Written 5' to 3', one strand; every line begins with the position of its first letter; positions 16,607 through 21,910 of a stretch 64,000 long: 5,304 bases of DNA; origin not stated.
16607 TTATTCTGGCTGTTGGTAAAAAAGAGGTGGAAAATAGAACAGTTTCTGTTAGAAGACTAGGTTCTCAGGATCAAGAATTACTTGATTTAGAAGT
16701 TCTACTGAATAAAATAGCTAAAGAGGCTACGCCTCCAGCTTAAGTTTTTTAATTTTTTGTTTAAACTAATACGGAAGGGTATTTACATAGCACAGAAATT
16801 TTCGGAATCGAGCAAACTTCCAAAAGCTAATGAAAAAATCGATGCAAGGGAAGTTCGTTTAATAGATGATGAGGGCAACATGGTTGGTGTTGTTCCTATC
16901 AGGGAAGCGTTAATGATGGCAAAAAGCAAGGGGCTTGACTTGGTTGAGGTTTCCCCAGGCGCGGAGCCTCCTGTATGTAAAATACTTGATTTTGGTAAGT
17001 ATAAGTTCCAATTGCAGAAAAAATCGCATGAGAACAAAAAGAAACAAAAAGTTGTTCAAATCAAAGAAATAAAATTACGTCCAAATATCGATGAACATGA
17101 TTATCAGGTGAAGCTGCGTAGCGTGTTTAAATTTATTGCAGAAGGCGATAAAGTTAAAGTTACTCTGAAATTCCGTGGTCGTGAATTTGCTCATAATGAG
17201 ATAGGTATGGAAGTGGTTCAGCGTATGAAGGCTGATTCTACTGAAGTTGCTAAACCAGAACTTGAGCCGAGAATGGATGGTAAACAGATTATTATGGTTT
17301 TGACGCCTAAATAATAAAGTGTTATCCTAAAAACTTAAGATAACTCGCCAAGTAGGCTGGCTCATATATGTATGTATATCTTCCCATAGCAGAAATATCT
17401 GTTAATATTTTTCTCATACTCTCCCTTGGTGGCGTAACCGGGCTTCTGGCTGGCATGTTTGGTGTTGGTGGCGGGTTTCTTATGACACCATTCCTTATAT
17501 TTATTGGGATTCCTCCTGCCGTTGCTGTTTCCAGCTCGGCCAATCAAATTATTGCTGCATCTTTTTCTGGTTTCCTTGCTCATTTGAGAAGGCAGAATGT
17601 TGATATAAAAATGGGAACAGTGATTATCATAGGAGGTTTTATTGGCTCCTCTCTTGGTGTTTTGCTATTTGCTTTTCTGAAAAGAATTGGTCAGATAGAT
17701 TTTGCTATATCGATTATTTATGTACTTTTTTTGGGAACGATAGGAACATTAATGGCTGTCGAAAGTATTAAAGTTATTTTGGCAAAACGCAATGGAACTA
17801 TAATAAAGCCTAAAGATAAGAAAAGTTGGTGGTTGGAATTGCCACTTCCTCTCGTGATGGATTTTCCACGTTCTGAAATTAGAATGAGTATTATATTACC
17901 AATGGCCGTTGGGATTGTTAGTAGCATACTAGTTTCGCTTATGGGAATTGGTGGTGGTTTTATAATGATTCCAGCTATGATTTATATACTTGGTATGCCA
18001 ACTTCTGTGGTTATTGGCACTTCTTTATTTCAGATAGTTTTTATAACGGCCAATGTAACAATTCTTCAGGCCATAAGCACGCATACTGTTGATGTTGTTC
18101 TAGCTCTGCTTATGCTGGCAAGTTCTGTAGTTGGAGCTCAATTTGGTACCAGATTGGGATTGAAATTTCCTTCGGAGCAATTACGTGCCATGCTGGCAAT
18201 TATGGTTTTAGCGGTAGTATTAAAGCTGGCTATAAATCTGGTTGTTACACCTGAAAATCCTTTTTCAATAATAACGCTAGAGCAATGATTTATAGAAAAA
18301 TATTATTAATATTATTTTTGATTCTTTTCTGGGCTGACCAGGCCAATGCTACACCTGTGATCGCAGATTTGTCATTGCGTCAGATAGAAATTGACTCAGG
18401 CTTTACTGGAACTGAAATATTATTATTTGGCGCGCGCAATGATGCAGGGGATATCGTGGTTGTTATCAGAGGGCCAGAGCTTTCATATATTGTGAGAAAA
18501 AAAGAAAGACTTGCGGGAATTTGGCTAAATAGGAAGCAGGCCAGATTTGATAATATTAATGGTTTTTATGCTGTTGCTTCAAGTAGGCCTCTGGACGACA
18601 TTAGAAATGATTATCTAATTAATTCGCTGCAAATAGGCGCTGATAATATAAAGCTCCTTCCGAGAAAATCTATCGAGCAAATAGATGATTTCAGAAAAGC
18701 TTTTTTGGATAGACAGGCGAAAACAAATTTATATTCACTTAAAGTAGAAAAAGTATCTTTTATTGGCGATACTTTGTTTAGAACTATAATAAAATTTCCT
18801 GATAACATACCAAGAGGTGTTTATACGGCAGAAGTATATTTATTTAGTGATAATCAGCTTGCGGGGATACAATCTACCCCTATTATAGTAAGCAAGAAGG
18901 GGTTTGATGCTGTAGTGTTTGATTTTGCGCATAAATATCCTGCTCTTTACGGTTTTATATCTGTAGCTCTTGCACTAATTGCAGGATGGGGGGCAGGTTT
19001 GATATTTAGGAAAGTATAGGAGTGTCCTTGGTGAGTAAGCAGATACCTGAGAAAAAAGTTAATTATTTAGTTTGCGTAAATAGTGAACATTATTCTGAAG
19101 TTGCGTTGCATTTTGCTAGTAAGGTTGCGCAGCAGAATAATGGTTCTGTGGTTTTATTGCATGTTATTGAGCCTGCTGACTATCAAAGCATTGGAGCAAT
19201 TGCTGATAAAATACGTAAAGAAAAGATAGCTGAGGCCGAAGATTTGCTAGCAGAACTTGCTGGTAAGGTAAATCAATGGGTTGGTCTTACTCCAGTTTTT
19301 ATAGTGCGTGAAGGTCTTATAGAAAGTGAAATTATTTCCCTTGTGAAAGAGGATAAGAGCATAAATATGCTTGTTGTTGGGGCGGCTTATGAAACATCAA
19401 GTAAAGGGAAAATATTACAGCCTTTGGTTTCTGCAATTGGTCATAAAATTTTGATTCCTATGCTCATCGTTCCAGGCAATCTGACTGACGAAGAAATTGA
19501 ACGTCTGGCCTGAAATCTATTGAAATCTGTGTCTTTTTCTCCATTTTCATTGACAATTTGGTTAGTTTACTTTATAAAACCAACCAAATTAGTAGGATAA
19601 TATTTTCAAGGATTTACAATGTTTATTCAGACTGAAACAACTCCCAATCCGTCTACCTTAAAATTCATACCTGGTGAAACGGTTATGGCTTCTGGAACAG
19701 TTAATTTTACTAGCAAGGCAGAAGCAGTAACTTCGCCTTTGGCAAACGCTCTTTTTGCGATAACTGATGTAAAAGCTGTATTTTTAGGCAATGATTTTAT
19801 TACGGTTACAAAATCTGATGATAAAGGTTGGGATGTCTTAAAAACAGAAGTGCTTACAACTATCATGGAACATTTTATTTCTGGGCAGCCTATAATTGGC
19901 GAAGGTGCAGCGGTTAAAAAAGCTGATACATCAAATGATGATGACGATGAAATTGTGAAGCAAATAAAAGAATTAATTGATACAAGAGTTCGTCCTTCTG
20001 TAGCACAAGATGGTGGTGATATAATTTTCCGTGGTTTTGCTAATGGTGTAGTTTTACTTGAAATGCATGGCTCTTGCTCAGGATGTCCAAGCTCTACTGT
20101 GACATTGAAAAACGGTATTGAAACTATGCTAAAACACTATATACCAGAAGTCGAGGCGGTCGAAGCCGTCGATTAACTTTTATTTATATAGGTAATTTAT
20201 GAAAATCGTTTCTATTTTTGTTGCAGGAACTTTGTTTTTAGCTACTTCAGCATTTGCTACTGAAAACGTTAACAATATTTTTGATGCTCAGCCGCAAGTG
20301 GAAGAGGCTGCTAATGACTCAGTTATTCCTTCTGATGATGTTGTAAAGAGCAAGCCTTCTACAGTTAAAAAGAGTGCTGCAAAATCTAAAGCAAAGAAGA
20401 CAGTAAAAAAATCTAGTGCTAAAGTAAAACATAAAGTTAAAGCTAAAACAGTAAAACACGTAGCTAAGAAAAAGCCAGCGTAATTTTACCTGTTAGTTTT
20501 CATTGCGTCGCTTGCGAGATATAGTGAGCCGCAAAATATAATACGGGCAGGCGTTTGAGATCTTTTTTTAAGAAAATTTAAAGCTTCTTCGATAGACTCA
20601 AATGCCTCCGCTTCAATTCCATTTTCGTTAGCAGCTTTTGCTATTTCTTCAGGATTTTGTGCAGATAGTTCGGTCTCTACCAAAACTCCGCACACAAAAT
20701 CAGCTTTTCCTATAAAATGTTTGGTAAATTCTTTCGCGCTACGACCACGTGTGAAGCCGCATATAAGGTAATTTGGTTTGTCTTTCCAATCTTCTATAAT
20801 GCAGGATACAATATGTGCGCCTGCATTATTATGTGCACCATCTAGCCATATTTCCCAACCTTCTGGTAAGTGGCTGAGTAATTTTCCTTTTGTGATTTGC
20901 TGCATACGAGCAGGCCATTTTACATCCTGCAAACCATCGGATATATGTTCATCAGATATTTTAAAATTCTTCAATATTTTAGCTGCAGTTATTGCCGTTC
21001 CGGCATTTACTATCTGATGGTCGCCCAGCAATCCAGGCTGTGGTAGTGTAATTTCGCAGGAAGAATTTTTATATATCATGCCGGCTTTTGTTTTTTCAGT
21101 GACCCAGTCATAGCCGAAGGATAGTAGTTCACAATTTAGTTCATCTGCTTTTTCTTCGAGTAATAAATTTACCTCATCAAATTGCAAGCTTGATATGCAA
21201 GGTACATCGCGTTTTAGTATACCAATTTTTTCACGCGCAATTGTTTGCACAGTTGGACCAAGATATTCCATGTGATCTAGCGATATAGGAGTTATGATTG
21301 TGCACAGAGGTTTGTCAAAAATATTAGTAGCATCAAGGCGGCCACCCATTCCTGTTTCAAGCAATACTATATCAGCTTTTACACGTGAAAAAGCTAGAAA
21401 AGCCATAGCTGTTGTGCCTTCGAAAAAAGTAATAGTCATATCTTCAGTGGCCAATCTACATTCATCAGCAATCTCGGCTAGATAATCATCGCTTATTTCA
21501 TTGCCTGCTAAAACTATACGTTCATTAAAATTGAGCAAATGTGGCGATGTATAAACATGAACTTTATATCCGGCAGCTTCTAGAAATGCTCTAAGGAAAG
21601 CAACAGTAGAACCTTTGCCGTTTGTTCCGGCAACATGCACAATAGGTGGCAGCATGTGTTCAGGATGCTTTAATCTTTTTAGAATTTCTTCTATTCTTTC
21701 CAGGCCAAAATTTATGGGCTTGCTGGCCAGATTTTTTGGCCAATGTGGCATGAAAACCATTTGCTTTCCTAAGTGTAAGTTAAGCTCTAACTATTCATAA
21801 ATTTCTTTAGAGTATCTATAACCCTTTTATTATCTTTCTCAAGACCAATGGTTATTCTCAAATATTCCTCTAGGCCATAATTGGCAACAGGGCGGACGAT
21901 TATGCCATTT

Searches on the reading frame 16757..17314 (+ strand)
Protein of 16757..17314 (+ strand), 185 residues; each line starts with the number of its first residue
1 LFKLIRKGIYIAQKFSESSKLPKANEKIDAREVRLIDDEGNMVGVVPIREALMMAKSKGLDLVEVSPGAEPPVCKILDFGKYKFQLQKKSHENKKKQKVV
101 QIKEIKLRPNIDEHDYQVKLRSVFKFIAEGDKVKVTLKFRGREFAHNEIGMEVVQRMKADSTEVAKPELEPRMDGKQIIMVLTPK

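Call 17: search_protein_families(library=pfam, proteins=[window:16757-17314:+], max_evalue=0.001)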
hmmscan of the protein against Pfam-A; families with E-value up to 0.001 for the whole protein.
window:16757-17314:+ (185 aa): 2 families
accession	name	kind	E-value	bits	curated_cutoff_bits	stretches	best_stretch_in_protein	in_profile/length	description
PF00707.27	IF3_C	-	8.6e-35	119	34.8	1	100-185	1-86/86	Translation initiation factor IF-3, C-terminal domain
PF05198.21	IF3_N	-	3.3e-32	110.9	26.9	1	25-92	2-69/70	Translation initiation factor IF-3, N-terminal domain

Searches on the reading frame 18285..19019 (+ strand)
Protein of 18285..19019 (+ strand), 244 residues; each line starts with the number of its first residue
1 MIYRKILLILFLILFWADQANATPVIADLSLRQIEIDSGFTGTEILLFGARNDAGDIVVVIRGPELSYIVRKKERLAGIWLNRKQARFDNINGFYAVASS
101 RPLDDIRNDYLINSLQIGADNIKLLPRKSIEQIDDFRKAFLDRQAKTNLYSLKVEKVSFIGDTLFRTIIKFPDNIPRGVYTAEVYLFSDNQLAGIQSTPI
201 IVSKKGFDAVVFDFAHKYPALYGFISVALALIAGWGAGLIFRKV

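Call 18: search_protein_families(library=pfam, proteins=[window:18285-19019:+], max_evalue=0.001)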
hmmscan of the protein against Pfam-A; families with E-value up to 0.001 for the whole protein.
window:18285-19019:+ (244 aa): 1 family
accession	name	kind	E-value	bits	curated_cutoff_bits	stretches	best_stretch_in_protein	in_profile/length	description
PF09608.15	Alph_Pro_TM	-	4.2e-70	236.5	24.5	1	25-243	2-227/227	Putative transmembrane protein (Alph_Pro_TM)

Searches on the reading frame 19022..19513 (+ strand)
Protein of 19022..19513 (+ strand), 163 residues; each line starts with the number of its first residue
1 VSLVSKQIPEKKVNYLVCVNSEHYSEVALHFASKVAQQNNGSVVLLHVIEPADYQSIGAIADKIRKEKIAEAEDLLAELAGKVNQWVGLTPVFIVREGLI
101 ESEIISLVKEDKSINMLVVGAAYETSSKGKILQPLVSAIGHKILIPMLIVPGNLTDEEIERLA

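Call 18: search_protein_families(library=pfam, proteins=[window:19022-19513:+], max_evalue=0.001)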
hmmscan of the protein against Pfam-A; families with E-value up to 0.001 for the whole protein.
window:19022-19513:+ (163 aa): 1 family
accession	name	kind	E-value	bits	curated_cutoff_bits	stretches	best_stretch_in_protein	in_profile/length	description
PF00582.32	Usp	-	2.1e-13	51.5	24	1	16-151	6-141/141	Universal stress protein family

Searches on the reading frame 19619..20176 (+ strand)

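Call 18: search_protein_families(library=pfam, proteins=[window:19619-20176:+], max_evalue=0.001)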
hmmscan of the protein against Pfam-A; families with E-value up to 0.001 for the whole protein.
window:19619-20176:+ (185 aa): 2 families
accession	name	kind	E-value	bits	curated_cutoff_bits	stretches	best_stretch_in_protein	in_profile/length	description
PF08712.16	Nfu_N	-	2.5e-31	108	27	1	3-89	1-88/88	Scaffold protein Nfu/NifU N terminal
PF01106.22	NifU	-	1.5e-27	95.9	27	1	116-182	1-67/67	NifU-like domain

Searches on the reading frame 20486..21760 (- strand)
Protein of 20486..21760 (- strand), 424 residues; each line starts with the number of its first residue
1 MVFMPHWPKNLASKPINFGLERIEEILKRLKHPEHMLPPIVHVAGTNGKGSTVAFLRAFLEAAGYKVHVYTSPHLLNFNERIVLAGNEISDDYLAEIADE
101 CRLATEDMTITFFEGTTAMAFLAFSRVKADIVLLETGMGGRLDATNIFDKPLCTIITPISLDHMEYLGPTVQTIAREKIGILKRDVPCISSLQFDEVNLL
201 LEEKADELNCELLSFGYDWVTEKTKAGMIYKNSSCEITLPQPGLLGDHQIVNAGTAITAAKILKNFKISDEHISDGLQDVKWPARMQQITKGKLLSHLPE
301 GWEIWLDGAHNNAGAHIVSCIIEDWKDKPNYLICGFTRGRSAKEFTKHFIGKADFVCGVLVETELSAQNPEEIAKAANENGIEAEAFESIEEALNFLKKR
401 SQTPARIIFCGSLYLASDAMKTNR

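Call 18: search_protein_families(library=pfam, proteins=[window:20486-21760:-], max_evalue=0.001)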
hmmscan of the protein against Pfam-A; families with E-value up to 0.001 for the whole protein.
window:20486-21760:- (424 aa): 2 families
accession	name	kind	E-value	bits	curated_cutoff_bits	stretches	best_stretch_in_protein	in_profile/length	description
PF08245.18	Mur_ligase_M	-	8.4e-11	42.6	24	1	43-260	1-200/200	Mur ligase middle domain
PF02875.26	Mur_ligase_C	-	2.6e-06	28.7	28.4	1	300-412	10-126/127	Mur ligase, glutamate ligase domain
